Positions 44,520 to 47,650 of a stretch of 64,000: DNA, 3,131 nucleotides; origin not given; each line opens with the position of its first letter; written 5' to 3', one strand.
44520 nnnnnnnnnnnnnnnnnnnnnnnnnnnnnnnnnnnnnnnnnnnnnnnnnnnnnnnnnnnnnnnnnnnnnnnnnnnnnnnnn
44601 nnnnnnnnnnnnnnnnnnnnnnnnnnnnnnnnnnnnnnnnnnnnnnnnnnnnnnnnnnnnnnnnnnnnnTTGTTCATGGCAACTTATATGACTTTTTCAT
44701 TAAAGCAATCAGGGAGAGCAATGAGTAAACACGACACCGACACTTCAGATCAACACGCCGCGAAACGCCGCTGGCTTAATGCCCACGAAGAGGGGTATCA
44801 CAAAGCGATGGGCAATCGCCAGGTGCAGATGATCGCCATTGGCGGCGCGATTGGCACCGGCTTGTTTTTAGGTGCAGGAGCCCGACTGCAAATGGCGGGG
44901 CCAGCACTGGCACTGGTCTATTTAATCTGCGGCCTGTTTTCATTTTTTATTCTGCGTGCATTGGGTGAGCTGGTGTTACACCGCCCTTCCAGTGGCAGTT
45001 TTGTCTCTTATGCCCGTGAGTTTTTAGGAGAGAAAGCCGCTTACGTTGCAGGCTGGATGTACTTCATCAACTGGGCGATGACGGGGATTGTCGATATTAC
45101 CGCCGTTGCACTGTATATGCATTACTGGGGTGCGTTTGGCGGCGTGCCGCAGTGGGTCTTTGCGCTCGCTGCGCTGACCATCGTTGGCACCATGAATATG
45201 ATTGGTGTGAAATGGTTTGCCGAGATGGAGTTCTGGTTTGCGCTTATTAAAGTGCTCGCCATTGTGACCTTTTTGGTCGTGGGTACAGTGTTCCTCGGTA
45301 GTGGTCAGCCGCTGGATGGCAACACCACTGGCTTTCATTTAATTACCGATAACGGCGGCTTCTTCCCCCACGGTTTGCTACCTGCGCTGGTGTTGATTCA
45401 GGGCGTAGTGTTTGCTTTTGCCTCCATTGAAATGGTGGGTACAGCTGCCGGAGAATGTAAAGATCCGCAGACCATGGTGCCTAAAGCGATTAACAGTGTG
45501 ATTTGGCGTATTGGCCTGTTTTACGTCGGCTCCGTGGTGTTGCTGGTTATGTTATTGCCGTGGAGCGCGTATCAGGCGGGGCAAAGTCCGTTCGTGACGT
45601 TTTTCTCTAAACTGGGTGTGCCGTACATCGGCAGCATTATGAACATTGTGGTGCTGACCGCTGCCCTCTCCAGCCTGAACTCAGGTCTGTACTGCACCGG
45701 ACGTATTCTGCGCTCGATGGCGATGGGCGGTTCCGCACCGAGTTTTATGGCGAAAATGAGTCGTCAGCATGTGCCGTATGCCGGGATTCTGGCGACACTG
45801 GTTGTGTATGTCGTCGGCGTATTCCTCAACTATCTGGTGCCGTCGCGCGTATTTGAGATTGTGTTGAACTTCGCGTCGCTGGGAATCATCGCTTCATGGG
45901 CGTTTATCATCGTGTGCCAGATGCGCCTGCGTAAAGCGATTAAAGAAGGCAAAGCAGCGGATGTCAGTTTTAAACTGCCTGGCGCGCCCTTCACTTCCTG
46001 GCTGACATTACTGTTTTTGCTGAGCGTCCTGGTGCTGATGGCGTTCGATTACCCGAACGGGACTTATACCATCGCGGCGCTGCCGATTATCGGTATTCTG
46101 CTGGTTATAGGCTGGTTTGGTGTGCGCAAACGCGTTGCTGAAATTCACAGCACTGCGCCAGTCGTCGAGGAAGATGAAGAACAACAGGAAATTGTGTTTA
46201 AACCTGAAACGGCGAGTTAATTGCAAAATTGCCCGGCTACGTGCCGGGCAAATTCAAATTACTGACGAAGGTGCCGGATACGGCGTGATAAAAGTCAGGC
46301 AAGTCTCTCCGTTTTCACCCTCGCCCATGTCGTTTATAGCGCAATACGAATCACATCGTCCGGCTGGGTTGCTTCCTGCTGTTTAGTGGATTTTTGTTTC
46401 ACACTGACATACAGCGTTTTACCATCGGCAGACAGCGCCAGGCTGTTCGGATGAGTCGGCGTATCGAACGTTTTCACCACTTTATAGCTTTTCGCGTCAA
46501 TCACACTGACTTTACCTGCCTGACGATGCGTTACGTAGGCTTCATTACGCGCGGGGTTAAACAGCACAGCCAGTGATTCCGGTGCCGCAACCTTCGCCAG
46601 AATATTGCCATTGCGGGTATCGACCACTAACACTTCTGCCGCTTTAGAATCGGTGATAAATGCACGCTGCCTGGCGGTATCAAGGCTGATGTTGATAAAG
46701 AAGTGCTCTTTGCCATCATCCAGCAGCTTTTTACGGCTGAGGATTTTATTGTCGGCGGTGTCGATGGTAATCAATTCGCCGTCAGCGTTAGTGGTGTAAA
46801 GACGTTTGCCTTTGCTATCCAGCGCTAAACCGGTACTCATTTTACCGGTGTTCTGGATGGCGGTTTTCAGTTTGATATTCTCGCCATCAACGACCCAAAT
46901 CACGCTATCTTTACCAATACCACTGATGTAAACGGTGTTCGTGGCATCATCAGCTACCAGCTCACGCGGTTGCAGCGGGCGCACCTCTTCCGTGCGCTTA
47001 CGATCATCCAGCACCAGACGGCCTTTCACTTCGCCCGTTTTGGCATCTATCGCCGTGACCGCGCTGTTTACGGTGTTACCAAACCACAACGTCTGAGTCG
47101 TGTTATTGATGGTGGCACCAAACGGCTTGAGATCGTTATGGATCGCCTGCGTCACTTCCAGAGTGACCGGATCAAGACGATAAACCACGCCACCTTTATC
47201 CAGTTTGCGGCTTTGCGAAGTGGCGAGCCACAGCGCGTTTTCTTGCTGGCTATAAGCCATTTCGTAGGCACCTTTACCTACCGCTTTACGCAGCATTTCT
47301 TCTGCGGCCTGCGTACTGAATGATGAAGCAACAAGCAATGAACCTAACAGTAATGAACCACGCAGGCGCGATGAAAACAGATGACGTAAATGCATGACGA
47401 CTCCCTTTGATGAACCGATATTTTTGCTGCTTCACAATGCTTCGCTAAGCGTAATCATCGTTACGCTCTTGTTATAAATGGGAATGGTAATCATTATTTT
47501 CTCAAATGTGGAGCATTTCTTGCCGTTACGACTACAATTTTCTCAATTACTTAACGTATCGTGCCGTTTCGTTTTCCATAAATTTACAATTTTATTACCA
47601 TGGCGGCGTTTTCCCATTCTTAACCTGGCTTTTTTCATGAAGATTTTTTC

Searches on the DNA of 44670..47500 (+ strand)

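Call 48: search_dna_similar(query=window:44670-47500:+, collection=ecoli_genomes, mode=near, max_rows=6)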
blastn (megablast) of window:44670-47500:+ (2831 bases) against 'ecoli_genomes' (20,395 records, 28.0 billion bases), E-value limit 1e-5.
Records with a match: 5413; places in all: 5415; records where one place covers at least 80% of the query: 5408.
Genomes with a match: 5412 of 5426; with a place that covers at least 80% of the query: 5407. Places per genome that has any: lowest 1, median 1, highest 2. On chromosomes: 5409 places; on plasmids: 6.
Best place of each record, by identity: >=99% 2; 95-99% 5404; 90-95% 7.
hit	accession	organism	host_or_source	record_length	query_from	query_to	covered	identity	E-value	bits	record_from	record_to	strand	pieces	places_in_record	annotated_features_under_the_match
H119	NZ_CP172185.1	Escherichia coli strain GF60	chicken meat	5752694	1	2831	100%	99.0%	0e+0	5077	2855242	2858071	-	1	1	ansP: L-asparagine permease | yncE: YncE family protein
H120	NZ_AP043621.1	Escherichia coli strain AST215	Homo sapiens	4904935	1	2831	100%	98.9%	0e+0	5055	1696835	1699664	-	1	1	ansP: L-asparagine permease | yncE: 7-bladed beta-propeller protein YncE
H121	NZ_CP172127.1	Escherichia coli strain GF43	chicken meat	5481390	1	2831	100%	98.8%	0e+0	5038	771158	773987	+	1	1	ansP: L-asparagine permease | yncE: YncE family protein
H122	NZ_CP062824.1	Escherichia coli O169:H41 strain Res13-Lact-PER13-34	Sus scrofa domesticus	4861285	1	2831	100%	98.6%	0e+0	5011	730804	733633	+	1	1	ansP: L-asparagine permease | yncE: YncE family protein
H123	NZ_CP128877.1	Escherichia coli strain TUM14759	Homo sapiens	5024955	1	2831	100%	98.6%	0e+0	5011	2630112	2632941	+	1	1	ansP: L-asparagine permease | yncE: YncE family protein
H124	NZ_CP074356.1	Escherichia coli strain XJ6.1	bovine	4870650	1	2831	100%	98.6%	0e+0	5011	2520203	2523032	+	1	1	ansP: L-asparagine permease | yncE: YncE family protein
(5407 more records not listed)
